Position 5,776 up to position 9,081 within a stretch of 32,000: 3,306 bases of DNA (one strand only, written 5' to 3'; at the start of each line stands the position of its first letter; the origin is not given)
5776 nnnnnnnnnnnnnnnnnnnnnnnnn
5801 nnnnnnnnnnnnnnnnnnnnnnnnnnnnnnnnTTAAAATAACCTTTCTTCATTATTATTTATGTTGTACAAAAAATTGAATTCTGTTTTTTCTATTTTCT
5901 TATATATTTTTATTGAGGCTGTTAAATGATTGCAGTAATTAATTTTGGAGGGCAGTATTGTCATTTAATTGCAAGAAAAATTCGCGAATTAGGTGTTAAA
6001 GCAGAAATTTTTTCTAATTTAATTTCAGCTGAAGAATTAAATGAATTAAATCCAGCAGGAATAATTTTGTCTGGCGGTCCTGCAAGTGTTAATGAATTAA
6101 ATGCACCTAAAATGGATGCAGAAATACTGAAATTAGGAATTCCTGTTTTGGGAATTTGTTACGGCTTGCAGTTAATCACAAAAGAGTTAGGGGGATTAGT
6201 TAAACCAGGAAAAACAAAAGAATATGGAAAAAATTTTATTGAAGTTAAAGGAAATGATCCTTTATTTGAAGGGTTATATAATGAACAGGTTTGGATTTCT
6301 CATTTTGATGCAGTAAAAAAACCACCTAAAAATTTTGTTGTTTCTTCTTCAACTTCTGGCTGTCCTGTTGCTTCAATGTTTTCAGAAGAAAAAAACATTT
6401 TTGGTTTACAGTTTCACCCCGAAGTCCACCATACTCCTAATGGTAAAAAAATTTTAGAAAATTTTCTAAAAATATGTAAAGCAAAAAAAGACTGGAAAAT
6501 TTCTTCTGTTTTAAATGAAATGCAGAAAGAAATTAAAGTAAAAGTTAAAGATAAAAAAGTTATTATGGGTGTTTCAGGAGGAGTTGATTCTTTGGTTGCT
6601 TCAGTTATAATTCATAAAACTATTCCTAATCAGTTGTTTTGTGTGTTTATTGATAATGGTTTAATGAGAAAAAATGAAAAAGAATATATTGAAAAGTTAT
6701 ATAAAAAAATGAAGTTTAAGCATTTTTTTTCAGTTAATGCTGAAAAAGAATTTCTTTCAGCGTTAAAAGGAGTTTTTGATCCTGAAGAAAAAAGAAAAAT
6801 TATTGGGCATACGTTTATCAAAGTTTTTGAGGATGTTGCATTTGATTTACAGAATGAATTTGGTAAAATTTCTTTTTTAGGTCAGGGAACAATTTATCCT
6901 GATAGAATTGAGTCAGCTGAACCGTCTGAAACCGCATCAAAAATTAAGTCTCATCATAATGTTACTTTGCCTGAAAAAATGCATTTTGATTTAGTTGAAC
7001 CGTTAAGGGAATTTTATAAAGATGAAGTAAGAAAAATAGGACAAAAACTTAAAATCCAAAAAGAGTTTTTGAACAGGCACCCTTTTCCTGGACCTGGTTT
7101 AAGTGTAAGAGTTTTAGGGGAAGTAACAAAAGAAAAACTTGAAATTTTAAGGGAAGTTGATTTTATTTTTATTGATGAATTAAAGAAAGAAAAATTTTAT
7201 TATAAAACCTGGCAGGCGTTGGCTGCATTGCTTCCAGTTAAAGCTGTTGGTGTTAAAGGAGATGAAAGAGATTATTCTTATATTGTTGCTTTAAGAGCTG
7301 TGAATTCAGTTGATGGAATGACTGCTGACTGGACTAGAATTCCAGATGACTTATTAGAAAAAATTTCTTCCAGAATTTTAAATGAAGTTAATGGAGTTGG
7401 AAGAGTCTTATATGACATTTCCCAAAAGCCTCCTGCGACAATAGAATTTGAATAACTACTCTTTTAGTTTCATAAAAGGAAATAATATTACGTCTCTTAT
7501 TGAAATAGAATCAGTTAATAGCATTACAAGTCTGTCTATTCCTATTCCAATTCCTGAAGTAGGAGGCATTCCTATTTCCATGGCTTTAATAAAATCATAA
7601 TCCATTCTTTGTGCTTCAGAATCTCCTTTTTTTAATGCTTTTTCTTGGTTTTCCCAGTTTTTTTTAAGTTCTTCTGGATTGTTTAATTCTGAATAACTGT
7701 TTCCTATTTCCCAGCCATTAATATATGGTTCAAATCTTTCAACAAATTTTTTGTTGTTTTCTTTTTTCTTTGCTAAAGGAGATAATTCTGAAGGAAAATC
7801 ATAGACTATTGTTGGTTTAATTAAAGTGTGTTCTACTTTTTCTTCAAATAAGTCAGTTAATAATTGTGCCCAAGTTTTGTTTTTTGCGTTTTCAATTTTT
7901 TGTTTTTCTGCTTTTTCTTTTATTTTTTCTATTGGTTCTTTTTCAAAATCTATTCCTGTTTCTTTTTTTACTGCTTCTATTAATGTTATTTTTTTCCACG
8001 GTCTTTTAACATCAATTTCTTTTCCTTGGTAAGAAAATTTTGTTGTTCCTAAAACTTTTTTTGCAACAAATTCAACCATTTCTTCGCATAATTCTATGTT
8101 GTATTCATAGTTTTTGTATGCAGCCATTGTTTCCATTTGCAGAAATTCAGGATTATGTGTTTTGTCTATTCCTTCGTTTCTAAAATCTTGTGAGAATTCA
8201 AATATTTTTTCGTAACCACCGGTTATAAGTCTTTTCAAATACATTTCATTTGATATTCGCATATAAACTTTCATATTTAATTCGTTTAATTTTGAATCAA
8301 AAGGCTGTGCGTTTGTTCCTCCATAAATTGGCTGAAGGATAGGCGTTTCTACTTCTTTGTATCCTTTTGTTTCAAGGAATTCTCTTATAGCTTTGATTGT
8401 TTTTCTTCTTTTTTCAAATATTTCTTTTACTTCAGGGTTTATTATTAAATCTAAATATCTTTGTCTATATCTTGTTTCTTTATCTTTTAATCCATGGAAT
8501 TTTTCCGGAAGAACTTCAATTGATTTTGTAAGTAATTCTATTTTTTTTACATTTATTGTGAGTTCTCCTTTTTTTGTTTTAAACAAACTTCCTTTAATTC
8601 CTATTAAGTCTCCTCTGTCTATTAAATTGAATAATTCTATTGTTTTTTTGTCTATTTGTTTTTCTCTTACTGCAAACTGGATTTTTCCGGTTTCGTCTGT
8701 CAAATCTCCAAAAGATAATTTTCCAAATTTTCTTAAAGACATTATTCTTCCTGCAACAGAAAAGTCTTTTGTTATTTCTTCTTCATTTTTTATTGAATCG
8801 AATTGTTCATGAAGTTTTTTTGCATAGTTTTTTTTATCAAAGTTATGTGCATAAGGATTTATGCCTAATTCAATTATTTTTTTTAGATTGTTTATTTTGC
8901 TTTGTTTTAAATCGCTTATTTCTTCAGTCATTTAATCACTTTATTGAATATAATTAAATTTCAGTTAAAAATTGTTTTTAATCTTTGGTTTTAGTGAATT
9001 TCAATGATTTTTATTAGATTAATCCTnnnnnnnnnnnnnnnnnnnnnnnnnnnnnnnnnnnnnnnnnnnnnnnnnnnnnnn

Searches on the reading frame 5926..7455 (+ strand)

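Call 27: search_protein_families(library=pfam, proteins=[window:5926-7455:+], max_evalue=0.001)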
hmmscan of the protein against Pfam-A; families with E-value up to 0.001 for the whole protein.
window:5926-7455:+ (509 aa): 5 families
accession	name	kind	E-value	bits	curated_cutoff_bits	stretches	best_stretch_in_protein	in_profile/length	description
PF00117.34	GATase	-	1.4e-43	149.2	22.8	1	4-182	2-188/190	Glutamine amidotransferase class-I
PF00958.27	GMP_synt_C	-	8.7e-40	135.1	27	1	417-508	1-92/92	GMP synthase C terminal domain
PF07722.19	Peptidase_C26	-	2.2e-07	31.3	20.5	1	65-166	99-219/219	Peptidase C26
PF02540.23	NAD_synthase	-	7.8e-07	28.9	21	1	201-265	11-75/242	NAD synthase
PF03054.22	tRNA_Me_trans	-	0.00036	20.7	20.6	0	210-254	1-44/202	tRNA methyl transferase HUP domain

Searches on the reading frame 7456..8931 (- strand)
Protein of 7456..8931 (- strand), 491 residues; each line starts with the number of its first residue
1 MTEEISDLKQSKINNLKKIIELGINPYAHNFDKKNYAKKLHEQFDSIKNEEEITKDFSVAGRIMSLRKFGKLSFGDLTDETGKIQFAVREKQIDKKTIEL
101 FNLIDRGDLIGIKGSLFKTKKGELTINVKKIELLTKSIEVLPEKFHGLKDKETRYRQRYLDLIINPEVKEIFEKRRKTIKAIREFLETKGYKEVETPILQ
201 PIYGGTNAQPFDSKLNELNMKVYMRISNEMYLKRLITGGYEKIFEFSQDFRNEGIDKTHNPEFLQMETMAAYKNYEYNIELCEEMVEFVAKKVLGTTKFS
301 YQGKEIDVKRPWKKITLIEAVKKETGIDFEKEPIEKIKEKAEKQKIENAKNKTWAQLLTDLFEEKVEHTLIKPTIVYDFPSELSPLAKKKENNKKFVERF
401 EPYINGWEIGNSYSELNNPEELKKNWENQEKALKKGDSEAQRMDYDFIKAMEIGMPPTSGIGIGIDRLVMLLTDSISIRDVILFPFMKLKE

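Call 27: search_protein_families(library=pfam, proteins=[window:7456-8931:-], max_evalue=0.001)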
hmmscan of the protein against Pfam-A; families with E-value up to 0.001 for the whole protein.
window:7456-8931:- (491 aa): 3 families
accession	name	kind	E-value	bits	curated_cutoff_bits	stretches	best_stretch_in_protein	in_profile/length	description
PF00152.25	tRNA-synt_2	-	9.4e-83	278.2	25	1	150-487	1-307/308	tRNA synthetases class II (D, K and N)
PF01336.31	tRNA_anti-codon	-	2e-16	60.2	27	1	58-134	2-75/75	OB-fold nucleic acid binding domain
PF01409.25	tRNA-synt_2d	-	2.8e-06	27.4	19.8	0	242-297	104-157/246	tRNA synthetases class II core domain (F)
